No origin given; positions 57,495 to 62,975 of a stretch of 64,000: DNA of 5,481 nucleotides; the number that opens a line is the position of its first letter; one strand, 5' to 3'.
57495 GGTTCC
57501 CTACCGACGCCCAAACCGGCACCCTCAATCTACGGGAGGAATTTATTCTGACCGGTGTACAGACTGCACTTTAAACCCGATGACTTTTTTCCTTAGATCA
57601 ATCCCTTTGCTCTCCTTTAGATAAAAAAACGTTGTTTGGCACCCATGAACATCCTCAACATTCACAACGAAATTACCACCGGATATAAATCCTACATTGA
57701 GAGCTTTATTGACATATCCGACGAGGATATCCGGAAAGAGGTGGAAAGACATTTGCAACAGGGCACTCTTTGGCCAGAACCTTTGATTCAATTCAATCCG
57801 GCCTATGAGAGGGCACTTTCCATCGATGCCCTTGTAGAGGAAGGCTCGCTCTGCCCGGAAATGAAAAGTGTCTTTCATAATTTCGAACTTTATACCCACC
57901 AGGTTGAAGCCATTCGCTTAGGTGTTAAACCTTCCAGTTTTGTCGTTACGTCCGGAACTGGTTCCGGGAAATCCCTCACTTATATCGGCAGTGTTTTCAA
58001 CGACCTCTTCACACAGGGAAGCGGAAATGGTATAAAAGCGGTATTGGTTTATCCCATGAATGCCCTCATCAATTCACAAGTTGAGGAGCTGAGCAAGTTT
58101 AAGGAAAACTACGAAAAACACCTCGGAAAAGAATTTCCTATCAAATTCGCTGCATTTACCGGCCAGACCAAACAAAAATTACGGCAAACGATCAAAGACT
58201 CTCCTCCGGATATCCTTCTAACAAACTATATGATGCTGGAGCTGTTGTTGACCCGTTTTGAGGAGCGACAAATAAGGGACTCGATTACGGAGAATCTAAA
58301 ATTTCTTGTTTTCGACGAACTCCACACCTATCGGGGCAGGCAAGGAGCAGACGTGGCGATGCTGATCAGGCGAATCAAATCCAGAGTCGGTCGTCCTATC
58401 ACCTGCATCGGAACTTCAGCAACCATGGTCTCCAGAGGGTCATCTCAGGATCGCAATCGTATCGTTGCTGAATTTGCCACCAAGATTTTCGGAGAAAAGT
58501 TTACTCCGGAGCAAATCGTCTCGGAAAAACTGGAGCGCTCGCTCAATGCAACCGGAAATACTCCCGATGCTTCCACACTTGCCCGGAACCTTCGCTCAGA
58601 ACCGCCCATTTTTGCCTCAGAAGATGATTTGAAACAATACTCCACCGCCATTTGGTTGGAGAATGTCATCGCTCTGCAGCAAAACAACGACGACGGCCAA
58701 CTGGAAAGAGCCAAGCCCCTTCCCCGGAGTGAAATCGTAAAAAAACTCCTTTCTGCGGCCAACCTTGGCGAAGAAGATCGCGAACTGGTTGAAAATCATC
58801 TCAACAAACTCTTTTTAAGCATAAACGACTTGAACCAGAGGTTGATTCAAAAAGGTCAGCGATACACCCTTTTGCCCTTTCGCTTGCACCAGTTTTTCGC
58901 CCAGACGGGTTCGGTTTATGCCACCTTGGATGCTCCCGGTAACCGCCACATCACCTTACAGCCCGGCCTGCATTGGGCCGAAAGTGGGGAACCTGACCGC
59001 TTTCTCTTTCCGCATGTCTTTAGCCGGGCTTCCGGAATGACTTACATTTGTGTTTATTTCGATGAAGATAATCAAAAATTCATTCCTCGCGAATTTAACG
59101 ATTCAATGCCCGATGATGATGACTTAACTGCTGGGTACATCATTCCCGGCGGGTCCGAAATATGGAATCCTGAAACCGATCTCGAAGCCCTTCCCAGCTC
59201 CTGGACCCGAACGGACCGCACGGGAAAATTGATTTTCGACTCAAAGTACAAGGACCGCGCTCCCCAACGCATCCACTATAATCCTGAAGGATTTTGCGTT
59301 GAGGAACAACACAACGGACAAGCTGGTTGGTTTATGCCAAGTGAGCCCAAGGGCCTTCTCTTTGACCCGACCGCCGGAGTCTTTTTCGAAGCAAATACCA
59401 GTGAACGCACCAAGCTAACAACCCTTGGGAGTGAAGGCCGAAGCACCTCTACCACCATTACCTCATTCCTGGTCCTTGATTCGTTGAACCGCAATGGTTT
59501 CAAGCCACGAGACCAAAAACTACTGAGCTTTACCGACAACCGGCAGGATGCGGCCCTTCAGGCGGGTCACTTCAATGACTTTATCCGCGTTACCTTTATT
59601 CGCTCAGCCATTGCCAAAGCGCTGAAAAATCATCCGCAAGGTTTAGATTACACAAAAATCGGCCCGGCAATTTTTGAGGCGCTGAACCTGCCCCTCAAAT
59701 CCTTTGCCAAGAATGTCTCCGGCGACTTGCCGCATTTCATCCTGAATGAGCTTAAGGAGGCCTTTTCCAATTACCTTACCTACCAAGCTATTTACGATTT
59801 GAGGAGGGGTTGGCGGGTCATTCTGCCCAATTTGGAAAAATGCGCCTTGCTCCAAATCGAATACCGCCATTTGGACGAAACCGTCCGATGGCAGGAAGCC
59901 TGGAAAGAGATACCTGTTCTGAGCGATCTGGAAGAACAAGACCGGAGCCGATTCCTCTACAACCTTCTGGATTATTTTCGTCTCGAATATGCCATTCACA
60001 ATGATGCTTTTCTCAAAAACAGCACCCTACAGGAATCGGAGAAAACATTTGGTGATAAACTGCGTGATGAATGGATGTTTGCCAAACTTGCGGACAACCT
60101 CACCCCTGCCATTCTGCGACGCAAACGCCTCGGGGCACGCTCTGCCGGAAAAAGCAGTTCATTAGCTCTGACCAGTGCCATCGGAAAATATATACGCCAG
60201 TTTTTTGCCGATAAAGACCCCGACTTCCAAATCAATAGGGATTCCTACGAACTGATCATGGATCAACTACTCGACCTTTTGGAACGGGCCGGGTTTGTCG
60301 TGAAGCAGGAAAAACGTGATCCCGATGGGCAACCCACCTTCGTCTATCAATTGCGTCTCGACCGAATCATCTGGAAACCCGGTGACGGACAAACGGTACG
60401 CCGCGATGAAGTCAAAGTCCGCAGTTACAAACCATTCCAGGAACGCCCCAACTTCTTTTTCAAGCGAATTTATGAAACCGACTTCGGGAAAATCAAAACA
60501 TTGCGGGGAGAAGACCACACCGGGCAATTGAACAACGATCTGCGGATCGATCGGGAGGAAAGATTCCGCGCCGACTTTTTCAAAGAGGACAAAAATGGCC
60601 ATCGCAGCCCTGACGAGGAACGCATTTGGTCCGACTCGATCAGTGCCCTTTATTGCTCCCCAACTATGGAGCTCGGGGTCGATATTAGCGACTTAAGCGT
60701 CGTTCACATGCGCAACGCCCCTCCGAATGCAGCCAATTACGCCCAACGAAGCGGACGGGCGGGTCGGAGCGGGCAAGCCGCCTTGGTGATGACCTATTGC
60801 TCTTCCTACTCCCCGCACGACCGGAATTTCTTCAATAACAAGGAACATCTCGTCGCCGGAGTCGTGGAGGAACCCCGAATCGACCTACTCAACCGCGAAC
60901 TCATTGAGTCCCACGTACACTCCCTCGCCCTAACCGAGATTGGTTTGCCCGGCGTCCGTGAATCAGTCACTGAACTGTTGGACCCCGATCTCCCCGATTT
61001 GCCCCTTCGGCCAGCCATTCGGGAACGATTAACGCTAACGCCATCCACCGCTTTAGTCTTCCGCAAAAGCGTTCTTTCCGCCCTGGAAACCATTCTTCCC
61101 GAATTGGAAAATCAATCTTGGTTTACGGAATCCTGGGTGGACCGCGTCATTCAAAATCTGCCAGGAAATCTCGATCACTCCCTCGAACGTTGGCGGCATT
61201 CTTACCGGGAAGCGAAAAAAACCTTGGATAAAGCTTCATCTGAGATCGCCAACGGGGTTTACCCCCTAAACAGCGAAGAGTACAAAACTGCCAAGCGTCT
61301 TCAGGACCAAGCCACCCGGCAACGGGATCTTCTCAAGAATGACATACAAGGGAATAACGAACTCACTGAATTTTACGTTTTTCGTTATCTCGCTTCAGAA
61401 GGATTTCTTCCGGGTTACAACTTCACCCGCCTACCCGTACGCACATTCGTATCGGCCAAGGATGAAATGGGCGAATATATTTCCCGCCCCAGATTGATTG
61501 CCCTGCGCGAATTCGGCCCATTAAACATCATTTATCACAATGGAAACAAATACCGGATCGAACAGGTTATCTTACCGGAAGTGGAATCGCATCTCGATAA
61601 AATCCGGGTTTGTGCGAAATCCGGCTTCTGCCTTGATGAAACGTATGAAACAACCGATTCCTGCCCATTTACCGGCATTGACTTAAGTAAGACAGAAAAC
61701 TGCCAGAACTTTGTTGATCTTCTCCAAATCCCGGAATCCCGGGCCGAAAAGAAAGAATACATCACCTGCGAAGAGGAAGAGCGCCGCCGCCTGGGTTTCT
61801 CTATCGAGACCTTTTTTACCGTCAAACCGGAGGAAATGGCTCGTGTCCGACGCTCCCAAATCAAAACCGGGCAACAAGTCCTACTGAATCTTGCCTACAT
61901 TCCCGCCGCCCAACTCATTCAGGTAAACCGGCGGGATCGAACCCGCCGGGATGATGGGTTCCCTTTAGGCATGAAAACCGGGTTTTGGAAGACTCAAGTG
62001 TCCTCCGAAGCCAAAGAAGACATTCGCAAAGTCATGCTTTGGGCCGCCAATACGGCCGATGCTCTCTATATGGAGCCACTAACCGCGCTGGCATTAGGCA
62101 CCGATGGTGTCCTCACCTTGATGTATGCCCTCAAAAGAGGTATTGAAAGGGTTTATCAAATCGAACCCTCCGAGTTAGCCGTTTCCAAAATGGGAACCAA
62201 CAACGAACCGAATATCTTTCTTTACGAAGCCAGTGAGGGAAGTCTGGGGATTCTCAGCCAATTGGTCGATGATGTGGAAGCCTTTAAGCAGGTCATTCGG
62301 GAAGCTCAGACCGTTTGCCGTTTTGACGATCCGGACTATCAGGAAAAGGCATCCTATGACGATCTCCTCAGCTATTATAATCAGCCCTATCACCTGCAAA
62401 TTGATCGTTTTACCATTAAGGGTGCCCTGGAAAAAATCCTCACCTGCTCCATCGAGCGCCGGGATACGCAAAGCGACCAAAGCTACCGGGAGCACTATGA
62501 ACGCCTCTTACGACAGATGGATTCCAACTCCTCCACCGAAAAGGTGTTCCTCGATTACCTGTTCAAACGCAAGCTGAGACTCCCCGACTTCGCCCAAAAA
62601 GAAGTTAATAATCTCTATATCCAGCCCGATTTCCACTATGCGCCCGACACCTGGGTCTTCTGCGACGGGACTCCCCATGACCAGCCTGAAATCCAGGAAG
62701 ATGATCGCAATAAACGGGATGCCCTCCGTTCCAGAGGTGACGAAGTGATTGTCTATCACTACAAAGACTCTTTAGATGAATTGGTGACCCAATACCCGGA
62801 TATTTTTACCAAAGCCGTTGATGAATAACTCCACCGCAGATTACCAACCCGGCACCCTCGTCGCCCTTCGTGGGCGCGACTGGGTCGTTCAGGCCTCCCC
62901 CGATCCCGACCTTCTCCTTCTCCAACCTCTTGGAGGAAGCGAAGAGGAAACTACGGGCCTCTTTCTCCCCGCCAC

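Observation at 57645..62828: Single 1727-aa polypeptide fusing a split-RecA2 DExH helicase, DUF1998 with a 4-Cys cluster, and a C-terminal Vsr/DUF559-like endonuclease module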

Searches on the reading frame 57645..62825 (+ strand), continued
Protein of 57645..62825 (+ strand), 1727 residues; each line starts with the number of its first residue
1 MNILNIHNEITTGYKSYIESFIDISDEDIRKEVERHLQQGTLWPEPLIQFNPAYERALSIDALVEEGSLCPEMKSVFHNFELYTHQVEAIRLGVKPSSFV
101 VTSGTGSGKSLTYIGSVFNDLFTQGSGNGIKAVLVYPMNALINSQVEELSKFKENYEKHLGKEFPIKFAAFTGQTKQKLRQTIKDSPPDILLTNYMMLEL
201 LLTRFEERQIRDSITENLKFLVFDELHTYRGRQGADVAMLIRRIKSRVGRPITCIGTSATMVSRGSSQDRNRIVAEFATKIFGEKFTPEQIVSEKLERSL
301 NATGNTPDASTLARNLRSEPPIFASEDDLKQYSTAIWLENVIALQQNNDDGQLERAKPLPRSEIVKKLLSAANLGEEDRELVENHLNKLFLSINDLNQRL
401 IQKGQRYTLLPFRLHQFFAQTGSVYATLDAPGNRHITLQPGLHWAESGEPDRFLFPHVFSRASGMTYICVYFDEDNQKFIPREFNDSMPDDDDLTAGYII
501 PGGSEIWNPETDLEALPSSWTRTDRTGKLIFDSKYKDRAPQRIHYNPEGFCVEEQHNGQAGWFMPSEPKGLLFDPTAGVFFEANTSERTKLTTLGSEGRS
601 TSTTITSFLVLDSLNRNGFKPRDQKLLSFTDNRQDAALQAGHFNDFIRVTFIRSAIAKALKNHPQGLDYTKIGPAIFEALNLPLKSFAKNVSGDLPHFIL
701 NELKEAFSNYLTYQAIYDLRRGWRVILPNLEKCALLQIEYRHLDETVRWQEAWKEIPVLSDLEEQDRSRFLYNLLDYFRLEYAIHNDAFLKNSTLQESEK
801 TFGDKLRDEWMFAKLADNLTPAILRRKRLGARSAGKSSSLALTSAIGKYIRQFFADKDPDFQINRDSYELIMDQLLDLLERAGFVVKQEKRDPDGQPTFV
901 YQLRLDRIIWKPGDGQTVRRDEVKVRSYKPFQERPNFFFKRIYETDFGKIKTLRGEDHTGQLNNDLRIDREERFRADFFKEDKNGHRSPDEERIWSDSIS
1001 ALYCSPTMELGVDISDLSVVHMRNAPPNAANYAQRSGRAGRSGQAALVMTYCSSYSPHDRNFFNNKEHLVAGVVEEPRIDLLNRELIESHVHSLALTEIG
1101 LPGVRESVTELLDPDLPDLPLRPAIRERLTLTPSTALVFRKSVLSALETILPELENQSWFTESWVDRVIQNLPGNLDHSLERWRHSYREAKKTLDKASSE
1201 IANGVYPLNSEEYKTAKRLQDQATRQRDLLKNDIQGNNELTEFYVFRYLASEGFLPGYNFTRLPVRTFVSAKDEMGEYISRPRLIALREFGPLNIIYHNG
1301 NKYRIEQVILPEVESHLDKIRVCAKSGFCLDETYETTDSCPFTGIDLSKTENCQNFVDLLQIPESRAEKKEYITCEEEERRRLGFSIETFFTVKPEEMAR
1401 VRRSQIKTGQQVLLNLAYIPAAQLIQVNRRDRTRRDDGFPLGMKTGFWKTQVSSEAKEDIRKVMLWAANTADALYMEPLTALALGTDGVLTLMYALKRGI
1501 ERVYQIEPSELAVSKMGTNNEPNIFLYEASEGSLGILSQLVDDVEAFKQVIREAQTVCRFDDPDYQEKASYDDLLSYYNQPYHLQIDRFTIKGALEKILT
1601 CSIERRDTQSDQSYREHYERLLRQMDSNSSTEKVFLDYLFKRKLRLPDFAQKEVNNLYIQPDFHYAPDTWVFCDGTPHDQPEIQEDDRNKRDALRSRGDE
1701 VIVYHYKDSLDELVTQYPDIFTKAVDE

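Call 31: find_related_loci(query=A1, collection=genome_contigs, flank=10000)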
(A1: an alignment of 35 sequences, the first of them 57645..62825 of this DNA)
Query A1 (1727 aa) in genome_contigs; peptide patterns used: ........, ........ (x = any residue, [..] = any of these).
600 stretches matched a pattern (row limit reached: there are more); 588 encode a relative of the query (tblastn E <= 1e-3); the best 80 are kept; 80 distinct loci.
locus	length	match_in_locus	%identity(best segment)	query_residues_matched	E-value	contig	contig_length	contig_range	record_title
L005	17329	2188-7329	57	1-1723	0e+0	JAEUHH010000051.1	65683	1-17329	MAG: Verrucomicrobiales bacterium isolate new MAG-12 k141_3119553, whole genome shotgun sequence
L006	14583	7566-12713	56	1-1724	0e+0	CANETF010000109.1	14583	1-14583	MAG: Verrucomicrobiaceae bacterium isolate CE-Jul18-43 genome assembly, contig: CE-Jul18-C3262, whole genome shotgun seq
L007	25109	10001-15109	50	1-1724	0e+0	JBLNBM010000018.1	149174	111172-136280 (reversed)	MAG: Bacteroidota bacterium isolate MAG151 PRJNA951521_bin12_renamed_17, whole genome shotgun sequence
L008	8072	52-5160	49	1-1724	0e+0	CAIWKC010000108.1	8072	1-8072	MAG: uncultured Gallionellaceae bacterium isolate A2_bin-1030 genome assembly, contig: bin-1030:108/439, whole genome sh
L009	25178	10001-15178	49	1-1727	0e+0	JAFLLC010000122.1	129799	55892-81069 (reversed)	MAG: Deltaproteobacteria bacterium isolate LaCa_MAG_21 c_000000000226, whole genome shotgun sequence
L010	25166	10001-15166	49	1-1724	0e+0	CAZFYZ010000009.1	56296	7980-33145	MAG TPA_asm: uncultured bacterium isolate SRP294416_co1_116 genome assembly, contig: NODE_745_length_56296_cov_5.001369,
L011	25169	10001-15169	50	1-1724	0e+0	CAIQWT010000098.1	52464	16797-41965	MAG: uncultured Geobacteraceae bacterium isolate Ja1-D5_bin-289 genome assembly, contig: bin-289:098/109, whole genome s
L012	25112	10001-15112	48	1-1724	0e+0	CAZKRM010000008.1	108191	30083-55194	MAG TPA_asm: uncultured Nitrospiraceae bacterium isolate SRP090828_co1_132 genome assembly, contig: NODE_20_length_10819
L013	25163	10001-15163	48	1-1723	0e+0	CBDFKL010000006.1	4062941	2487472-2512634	MAG: Alphaproteobacteria bacterium isolate 1368f247-a1ca-469e-8ff8-323441c52473 genome assembly, contig: contig_6, whole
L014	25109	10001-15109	49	1-1724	0e+0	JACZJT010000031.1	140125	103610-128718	MAG: Burkholderiales bacterium isolate MAG26 betaproteobacteria_1_contig_564343, whole genome shotgun sequence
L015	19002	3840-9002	49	1-1723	0e+0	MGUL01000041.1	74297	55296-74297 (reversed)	MAG: Elusimicrobia bacterium RBG_16_66_12 RBG_16_scaffold_163, whole genome shotgun sequence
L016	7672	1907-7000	49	1-1723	0e+0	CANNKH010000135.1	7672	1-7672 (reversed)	MAG: Methylococcaceae bacterium isolate ZH-Oct18-76 genome assembly, contig: ZH-Oct18-C10836, whole genome shotgun seque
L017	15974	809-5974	49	1-1723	0e+0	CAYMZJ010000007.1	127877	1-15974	MAG TPA_asm: uncultured Phycisphaeraceae bacterium isolate SRP215229_co1_209 genome assembly, contig: NODE_54_length_127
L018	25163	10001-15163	48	1-1723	0e+0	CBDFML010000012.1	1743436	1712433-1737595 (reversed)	MAG: Alphaproteobacteria bacterium isolate ee590b42-bf06-4283-966f-9fd346340294 genome assembly, contig: contig_12, whol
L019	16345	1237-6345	48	1-1724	0e+0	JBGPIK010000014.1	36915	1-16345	MAG: Candidatus Binatia bacterium isolate OBJ_0618_7090110_336 k141_4046036_length_36915_cov_13.0269, whole genome shotg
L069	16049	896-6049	42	1-1727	0e+0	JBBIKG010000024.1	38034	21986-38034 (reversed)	MAG: Lentimicrobiaceae bacterium isolate CYF170214_bin_180 NODE_429_length_38034_cov_2.88828, whole genome shotgun seque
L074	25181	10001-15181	74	1-1727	0e+0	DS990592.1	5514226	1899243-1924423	Verrucomicrobiae bacterium DG1235 scf_1104243000192 genomic scaffold, whole genome shotgun sequence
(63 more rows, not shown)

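Call 38: list_cluster_members(proteins=[P0001, P0015, P0109])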
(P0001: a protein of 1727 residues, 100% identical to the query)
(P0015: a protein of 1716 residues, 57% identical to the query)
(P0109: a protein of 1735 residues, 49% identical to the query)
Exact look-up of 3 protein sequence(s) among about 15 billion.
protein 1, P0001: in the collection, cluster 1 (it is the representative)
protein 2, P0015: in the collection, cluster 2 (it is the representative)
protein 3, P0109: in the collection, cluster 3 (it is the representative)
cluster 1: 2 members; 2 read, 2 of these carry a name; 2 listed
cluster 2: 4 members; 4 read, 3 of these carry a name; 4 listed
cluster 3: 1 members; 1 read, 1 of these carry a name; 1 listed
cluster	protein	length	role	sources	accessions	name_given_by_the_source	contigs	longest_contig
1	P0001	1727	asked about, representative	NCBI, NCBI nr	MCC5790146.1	MAG: DEAD/DEAH box helicase [Opitutales bacterium] | DEAD/DEAH box helicase [Opitutales bacterium]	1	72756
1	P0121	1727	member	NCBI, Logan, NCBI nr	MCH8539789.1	MAG: DEAD/DEAH box helicase [Opitutales bacterium] | DEAD/DEAH box helicase [Opitutales bacterium]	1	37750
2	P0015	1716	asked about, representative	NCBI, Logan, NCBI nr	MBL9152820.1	MAG: DEAD/DEAH box helicase [Verrucomicrobiales bacterium] | DEAD/DEAH box helicase [Verrucomicrobiales bacterium]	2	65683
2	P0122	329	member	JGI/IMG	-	ATP-dependent helicase YprA (DUF1998 family)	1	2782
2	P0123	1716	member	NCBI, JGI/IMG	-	superfamily II DNA or RNA helicase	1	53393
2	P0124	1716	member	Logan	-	-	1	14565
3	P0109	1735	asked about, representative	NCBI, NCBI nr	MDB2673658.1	DEAD/DEAH box helicase [Akkermansiaceae bacterium]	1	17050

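Call 58: find_encoding_contigs(protein=P0121, flank=10000, max_places=2)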
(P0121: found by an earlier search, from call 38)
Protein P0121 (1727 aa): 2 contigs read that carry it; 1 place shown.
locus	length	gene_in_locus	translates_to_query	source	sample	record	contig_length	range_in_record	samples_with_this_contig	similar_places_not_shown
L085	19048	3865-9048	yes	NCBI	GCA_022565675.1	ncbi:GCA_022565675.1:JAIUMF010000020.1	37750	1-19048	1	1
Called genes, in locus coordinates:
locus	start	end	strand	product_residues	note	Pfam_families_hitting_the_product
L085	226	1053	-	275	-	PF04616:Glyco_hydro_43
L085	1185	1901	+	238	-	PF01209:Ubie_methyltran, PF13489:Methyltransf_23, PF13847:Methyltransf_31, PF08241:Methyltransf_11, PF08242:Methyltransf_12, PF13649:Methyltransf_25, PF20922:Anamorsin_N (faint)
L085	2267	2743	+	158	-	-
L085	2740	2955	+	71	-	-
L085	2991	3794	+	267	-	PF26109:WHD_BrxR, PF13280:WYL, PF26107:BrxR_CTD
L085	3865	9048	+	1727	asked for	PF00270:DEAD, PF04851:ResIII, PF00271:Helicase_C (weak)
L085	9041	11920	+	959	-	PF00176:SNF2-rel_dom, PF00270:DEAD, PF04851:ResIII, PF00271:Helicase_C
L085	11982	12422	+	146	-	-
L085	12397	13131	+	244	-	PF15731:MqsA_antitoxin, PF01381:HTH_3 (weak)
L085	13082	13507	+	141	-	PF02556:SecB (weak)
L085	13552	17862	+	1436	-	PF02384:N6_Mtase (faint), PF07669:Eco57I, PF20473:MmeI_Mtase, PF20466:MmeI_TRD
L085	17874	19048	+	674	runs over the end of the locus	-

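Call 62: search_protein_families(library=pfam, proteins=[L085:9041-11917:+, L085:11982-12419:+, L085:12397-13128:+, L085:13082-13504:+, L085:13552-17859:+, L085:17874-19046:+, L085:2267-2740:+, L085:2740-2952:+, L085:2991-3791:+], max_evalue=0.01)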
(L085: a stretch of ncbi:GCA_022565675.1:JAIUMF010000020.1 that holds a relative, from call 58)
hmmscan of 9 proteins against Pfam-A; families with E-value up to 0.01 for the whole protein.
L085:9041-11917:+ (959 aa): 5 families
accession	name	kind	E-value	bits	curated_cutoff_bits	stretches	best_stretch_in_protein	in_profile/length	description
PF00271.37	Helicase_C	-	1.8e-14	54.4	23.5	1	479-583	13-110/110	Helicase conserved C-terminal domain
PF00176.29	SNF2-rel_dom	-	1.8e-14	54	24.9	1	115-291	10-179/290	SNF2-related domain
PF04851.21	ResIII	-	3.2e-10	40.6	22.5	1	106-276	5-163/164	Type III restriction enzyme, res subunit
PF00270.35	DEAD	-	4.7e-10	39.9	26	1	123-280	16-164/167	DEAD/DEAH box helicase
PF09848.15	SLFN-g3_helicase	-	0.0008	19.2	24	0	131-328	11-173/354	Schlafen group 3, DNA/RNA helicase domain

L085:11982-12419:+ (146 aa): 0 families

L085:12397-13128:+ (244 aa): 5 families
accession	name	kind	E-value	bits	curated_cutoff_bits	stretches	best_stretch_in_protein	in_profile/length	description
PF15731.11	MqsA_antitoxin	-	2.5e-08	34.5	30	1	14-122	3-111/131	Antitoxin component of bacterial toxin-antitoxin system, MqsA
PF01381.28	HTH_3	-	5.8e-07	29.9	23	1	87-127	3-42/55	Helix-turn-helix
PF24292.1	DUF7479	-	0.00017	22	27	1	14-66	5-50/60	Domain of unknown function (DUF7479)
PF21349.2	RUBY_RBDX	-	0.002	18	26.5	0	5-20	10-25/30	Rubrerythrin, rubredoxin-like domain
PF13560.12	HTH_31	-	0.0027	18.4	27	1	88-119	9-40/64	Helix-turn-helix domain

L085:13082-13504:+ (141 aa): 1 family
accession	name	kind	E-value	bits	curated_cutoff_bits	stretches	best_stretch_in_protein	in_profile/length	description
PF02556.19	SecB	-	3.8e-06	27.3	26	1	51-137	48-133/141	Preprotein translocase subunit SecB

L085:13552-17859:+ (1436 aa): 4 families
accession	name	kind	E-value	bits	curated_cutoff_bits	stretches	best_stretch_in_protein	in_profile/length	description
PF07669.17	Eco57I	-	7.4e-23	81.9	25.3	1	540-820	1-139/171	Eco57I restriction-modification methylase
PF20473.4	MmeI_Mtase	-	5.4e-16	59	27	2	756-853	138-236/259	MmeI, DNA-methyltransferase domain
PF20466.3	MmeI_TRD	-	5.9e-10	39.3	27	1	906-1091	23-206/207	MmeI, target recognition domain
PF02384.22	N6_Mtase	-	8.3e-07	29.1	20.4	1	440-561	10-99/311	N-6 DNA Methylase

L085:17874-19046:+ (391 aa): 0 families

L085:2267-2740:+ (158 aa): 1 family
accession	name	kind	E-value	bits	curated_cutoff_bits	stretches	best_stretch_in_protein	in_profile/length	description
PF06698.16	DUF1192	-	0.0055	17.3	25.5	0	123-148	7-32/58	Protein of unknown function (DUF1192)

L085:2740-2952:+ (71 aa): 0 families

L085:2991-3791:+ (267 aa): 1 family
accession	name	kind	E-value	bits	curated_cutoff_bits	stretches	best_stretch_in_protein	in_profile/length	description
PF13280.12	WYL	-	2.2e-12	47.2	21.8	1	114-175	6-67/70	WYL domain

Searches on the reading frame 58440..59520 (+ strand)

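Call 9: search_protein_families(library=pfam, proteins=[window:58440-59520:+], max_evalue=1)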
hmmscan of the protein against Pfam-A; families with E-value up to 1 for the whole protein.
window:58440-59520:+ (360 aa): 0 families
